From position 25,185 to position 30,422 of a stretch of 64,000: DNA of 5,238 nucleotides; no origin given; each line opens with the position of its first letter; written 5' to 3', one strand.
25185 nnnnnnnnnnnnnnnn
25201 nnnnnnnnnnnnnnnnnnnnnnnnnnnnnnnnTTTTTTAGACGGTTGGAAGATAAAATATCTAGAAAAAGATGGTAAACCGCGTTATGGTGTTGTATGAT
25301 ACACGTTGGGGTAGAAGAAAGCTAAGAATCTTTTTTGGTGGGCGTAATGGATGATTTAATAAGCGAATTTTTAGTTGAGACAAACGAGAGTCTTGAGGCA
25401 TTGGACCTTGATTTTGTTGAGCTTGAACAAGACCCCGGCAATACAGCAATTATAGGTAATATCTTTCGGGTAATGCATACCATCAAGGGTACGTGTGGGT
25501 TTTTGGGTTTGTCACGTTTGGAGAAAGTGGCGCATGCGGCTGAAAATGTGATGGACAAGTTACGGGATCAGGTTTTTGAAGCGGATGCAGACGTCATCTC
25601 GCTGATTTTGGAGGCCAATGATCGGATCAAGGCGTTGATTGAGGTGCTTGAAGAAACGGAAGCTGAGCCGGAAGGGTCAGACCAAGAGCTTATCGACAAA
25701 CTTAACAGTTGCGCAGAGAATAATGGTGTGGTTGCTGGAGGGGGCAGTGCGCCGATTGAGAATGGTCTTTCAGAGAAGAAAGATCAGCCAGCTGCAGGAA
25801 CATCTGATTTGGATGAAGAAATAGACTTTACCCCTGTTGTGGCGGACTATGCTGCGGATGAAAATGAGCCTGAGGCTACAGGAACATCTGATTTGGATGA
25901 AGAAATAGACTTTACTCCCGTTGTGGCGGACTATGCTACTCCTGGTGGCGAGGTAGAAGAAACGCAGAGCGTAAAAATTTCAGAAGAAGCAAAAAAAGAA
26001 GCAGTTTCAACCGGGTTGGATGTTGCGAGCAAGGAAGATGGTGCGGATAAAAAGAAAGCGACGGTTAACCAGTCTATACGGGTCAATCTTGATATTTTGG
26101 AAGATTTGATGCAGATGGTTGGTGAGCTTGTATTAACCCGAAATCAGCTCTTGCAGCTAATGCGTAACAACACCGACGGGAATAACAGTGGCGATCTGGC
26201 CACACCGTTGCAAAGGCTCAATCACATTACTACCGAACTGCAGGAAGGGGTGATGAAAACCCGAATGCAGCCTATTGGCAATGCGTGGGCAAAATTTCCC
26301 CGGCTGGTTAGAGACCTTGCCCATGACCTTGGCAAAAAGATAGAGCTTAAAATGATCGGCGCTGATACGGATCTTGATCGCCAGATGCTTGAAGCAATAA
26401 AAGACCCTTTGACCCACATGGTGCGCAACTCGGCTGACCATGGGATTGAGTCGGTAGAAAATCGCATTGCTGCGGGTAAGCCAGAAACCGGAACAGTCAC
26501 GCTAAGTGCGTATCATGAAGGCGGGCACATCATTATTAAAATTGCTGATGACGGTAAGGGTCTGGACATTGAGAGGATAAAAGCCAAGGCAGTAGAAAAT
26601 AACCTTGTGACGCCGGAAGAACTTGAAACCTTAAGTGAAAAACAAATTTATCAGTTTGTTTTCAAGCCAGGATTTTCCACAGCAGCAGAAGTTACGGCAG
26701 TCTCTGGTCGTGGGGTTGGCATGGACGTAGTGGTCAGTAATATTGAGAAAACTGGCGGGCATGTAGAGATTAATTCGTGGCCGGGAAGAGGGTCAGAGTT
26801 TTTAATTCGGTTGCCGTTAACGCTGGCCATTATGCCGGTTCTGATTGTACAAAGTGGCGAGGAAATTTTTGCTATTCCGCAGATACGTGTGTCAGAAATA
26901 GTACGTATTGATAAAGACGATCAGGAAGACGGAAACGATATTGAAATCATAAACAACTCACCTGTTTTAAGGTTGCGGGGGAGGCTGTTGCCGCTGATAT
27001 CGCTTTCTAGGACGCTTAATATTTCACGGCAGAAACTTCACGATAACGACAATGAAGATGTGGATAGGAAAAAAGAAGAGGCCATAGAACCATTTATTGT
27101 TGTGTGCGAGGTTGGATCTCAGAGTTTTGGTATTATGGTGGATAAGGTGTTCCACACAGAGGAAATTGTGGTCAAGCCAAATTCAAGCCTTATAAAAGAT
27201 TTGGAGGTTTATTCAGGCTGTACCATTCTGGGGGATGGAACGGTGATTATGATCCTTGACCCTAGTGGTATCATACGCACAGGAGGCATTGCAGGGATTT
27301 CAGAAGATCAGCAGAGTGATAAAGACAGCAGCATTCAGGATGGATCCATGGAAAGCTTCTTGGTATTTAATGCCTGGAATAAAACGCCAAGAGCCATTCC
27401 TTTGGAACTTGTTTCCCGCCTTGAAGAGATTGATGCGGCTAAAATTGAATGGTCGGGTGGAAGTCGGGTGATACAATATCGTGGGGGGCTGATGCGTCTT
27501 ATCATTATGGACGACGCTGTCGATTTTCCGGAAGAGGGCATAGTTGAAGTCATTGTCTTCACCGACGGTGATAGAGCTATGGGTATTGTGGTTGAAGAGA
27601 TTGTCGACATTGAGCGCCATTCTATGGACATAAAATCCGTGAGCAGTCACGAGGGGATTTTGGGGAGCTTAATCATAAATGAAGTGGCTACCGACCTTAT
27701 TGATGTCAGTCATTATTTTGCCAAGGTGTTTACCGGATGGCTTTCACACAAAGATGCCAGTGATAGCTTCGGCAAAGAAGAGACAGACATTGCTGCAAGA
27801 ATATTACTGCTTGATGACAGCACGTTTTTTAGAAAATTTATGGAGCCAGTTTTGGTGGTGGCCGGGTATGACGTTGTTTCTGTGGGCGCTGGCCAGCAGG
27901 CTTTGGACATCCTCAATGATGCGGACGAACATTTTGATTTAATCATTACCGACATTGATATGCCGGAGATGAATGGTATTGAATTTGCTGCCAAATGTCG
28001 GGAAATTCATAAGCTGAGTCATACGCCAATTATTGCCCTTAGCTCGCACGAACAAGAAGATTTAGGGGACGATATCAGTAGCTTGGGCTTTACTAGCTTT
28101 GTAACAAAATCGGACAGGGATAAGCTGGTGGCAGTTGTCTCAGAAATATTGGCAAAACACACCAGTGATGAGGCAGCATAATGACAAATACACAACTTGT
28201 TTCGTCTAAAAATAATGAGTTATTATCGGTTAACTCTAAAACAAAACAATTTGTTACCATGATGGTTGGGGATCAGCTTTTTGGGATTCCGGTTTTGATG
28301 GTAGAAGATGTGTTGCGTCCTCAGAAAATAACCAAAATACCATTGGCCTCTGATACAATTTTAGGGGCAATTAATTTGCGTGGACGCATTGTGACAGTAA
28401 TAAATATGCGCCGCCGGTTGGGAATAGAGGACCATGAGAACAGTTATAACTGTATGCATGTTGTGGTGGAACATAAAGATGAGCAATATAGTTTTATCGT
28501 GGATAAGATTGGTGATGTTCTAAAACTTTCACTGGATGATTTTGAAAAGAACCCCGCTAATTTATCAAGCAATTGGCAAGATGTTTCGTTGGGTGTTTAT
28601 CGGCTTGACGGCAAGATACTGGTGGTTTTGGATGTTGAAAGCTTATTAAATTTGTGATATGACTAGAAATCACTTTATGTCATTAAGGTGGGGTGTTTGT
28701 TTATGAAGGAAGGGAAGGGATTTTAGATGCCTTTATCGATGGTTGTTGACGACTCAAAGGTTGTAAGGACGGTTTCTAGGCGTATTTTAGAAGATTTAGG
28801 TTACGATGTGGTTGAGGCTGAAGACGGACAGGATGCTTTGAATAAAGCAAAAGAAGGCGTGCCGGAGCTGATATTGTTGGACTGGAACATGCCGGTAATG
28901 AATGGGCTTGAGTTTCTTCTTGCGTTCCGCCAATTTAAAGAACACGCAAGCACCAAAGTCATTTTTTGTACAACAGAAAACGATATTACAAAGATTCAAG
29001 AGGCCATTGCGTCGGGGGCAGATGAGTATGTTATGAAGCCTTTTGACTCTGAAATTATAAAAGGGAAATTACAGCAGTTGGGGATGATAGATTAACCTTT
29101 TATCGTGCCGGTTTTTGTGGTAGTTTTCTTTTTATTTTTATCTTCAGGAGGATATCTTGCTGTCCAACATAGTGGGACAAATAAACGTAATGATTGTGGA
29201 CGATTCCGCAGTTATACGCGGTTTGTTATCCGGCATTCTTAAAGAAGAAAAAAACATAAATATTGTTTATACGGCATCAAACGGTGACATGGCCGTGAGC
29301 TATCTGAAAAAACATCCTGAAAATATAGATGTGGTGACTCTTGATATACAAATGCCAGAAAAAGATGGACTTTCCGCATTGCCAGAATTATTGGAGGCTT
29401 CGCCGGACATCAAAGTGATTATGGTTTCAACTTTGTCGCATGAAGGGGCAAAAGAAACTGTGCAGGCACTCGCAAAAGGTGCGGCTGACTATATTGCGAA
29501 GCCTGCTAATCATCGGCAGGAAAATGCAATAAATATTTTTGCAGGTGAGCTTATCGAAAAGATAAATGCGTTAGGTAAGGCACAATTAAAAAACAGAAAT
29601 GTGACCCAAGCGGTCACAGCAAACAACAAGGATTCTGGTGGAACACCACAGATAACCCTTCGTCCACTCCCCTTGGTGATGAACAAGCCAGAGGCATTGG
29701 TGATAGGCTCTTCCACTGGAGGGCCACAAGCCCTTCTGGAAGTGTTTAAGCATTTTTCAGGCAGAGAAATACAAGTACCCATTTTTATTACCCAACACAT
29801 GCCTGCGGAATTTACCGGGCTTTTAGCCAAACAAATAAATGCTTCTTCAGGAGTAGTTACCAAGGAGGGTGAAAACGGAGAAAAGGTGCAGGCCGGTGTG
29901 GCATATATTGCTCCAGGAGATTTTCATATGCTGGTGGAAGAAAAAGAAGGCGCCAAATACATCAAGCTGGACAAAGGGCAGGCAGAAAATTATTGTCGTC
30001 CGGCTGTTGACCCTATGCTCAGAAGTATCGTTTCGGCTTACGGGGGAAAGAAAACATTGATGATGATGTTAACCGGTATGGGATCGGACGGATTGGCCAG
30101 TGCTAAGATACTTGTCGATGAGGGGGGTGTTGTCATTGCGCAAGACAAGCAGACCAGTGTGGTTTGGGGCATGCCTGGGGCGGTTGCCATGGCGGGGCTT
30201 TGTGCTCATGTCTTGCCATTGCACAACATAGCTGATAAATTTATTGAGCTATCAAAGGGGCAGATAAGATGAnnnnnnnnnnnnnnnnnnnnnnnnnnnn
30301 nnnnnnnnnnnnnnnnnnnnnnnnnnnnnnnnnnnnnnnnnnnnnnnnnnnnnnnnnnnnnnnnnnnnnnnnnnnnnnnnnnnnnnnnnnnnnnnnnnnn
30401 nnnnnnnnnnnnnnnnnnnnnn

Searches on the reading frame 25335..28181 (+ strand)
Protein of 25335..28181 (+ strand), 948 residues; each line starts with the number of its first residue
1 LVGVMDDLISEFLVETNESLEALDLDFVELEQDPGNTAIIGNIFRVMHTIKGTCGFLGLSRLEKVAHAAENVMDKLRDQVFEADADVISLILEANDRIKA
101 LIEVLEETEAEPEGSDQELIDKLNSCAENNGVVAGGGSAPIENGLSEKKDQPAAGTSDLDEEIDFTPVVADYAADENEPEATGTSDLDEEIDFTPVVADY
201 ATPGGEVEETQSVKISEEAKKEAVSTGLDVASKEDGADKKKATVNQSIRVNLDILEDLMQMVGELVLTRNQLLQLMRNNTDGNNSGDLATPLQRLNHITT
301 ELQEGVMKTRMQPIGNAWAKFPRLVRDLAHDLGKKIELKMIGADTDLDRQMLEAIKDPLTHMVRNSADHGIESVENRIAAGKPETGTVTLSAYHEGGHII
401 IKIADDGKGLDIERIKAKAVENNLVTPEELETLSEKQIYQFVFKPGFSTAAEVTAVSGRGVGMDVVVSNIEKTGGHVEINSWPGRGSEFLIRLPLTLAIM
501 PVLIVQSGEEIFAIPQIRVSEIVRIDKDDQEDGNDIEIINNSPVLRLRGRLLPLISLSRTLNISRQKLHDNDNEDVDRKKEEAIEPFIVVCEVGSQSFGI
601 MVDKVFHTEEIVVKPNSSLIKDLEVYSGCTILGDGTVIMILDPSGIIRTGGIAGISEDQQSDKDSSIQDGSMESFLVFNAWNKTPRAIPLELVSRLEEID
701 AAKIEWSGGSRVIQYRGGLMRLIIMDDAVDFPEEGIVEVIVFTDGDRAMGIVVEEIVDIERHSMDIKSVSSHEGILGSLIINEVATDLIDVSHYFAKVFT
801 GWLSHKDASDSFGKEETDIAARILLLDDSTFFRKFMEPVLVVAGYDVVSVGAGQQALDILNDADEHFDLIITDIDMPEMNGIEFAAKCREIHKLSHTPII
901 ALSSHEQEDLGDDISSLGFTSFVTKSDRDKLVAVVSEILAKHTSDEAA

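Call 14: search_protein_families(library=pfam, proteins=[window:25335-28181:+])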
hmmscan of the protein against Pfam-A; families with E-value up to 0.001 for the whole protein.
window:25335-28181:+ (948 aa): 5 families
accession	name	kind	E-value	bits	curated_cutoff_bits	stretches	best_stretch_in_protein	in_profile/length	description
PF01584.24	CheW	-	1.9e-26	92.8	23.5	1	502-648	2-135/138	CheW-like domain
PF00072.30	Response_reg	-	2.6e-19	69.9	30.2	1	823-935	1-110/111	Response regulator receiver domain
PF02518.31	HATPase_c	-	1.9e-15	57.7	26.4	1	357-496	4-110/111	Histidine kinase-, DNA gyrase B-, and HSP90-like ATPase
PF02895.20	H-kinase_dim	-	2.2e-15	57.3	23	1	245-309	1-68/68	Signal transducing histidine kinase, homodimeric domain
PF01627.28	Hpt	-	2.2e-12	47.5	24.6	1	7-99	1-82/84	Hpt domain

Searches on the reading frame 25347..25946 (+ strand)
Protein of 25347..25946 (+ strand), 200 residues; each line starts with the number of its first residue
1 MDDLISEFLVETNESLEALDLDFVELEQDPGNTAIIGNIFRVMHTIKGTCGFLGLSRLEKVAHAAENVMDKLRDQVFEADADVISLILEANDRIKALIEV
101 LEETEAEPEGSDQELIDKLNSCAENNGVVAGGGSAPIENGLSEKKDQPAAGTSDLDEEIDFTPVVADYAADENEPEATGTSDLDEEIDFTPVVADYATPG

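Call 33: find_homologous_proteins(query=window:25347-25946:+, max_evalue=1e-15)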
Query window:25347-25946:+ (200 aa): 2158 proteins with E <= 1e-15 among 2791 candidates; the best 120 are listed.
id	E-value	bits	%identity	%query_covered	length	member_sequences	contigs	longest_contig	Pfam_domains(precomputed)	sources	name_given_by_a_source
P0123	3.2e-55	205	58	98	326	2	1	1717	PF02895.21,PF01627.29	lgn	-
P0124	3.4e-49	186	54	84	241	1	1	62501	PF01627.29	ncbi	-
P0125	9.1e-46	174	64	69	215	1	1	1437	PF01627.29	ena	-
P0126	7.6e-44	168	65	60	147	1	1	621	PF01627.29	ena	-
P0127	8.4e-43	165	59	64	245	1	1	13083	PF01627.29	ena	-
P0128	9.7e-43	165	63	60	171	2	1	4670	PF01627.29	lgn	-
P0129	2.0e-42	164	61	64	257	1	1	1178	PF01627.29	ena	-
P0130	2.7e-42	163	60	64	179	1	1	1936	PF01627.29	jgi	jgi:two-component system chemotaxis sensor kinase CheA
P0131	4.5e-42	162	61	63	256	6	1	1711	PF01627.29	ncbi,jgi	jgi:chemotaxis protein histidine kinase CheA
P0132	7.5e-42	162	63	60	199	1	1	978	PF01627.29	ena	-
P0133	1.4e-41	161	58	67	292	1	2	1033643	PF02895.21,PF01627.29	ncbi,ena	-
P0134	2.9e-41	160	52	84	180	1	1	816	PF01627.29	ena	-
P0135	3.2e-41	160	61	66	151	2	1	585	PF01627.29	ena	-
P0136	3.3e-41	160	63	62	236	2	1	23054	PF01627.29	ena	-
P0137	3.7e-41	159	62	64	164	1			PF01627.29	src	-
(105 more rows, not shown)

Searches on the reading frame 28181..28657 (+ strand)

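Call 14: search_protein_families(library=pfam, proteins=[window:28181-28657:+])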
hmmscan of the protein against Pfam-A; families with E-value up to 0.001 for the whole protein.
window:28181-28657:+ (158 aa): 1 family
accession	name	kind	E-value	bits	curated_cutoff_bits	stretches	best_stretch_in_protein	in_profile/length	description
PF01584.24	CheW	-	8.1e-34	116.6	23.5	1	23-157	1-135/138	CheW-like domain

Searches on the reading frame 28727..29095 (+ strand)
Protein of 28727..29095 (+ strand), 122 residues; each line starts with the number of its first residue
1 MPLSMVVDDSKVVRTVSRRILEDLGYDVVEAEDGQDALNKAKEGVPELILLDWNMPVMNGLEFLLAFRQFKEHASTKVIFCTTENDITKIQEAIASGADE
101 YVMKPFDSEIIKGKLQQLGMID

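Call 14: search_protein_families(library=pfam, proteins=[window:28727-29095:+])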
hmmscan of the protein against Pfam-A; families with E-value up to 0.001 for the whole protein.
window:28727-29095:+ (122 aa): 1 family
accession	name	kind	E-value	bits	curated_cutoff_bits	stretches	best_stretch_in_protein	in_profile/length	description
PF00072.30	Response_reg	-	2e-28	99.2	30.2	1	5-113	2-108/111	Response regulator receiver domain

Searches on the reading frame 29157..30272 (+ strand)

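Call 14: search_protein_families(library=pfam, proteins=[window:29157-30272:+])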
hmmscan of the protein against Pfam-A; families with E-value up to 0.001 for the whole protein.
window:29157-30272:+ (371 aa): 2 families
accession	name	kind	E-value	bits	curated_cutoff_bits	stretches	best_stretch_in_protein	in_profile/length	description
PF01339.22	CheB_methylest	-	2.7e-55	187.2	24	1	182-361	2-173/174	CheB methylesterase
PF00072.30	Response_reg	-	1.5e-22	80.3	30.2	1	11-120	1-104/111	Response regulator receiver domain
